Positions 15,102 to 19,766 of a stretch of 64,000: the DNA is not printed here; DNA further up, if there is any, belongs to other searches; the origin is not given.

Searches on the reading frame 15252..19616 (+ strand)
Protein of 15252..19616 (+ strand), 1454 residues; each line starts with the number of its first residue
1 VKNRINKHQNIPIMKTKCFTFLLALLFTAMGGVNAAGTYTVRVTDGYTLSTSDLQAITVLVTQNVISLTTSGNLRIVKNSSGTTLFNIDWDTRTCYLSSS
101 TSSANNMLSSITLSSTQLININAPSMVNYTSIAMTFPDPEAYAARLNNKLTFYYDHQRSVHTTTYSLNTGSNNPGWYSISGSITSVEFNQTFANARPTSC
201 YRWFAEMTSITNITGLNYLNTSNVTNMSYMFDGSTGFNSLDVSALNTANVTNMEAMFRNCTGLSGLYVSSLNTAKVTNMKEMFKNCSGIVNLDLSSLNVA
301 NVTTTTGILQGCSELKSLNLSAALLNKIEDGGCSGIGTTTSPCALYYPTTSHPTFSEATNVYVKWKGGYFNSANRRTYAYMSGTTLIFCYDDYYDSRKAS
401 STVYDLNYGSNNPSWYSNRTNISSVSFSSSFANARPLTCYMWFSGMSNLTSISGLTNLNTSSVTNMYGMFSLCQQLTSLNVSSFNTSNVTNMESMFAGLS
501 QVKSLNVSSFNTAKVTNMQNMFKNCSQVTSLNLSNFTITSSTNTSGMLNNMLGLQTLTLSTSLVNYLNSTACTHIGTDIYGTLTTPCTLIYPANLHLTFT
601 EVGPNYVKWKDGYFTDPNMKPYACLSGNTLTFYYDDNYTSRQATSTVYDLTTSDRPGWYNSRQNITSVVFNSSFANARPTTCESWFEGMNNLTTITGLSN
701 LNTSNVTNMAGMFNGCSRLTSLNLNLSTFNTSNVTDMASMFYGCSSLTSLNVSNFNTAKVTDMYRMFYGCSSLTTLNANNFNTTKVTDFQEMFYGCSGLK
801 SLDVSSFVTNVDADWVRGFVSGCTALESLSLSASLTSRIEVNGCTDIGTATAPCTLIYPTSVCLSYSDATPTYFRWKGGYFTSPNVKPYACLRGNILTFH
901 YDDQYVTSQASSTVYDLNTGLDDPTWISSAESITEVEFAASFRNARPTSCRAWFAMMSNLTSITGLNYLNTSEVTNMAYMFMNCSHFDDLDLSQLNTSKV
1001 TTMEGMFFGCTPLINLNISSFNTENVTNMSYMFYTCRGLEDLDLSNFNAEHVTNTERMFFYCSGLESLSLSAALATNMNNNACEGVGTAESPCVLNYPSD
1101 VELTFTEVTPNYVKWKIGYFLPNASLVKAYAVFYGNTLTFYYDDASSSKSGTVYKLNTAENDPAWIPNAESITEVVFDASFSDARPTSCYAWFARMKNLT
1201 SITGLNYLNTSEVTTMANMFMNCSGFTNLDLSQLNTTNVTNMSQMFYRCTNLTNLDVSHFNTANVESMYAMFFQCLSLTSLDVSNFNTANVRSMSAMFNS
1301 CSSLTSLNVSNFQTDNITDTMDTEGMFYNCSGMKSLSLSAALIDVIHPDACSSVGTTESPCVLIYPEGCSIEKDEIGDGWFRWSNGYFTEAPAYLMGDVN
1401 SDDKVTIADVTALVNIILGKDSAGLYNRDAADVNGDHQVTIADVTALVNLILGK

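Call 69: search_protein_families(library=pfam, proteins=[window:15252-19616:+], max_evalue=0.00001)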
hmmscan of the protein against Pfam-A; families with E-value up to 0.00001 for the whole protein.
window:15252-19616:+ (1454 aa): 4 families
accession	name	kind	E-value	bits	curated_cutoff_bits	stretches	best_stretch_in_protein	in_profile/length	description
PF03382.20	DUF285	-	6.1e-113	371.7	25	6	681-800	2-114/120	Mycoplasma protein of unknown function, DUF285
PF13855.12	LRR_8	-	1.3e-08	34.9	27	0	739-780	19-58/61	Leucine rich repeat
PF00404.24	Dockerin_1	-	1.7e-08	34.9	22.9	1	1397-1452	2-57/57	Dockerin type I domain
PF23952.1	LRR_EndoS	-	3.2e-07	31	27.9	0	1197-1259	53-115/116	Endo-beta-N-acetylglucosaminidase EndoS LRR domain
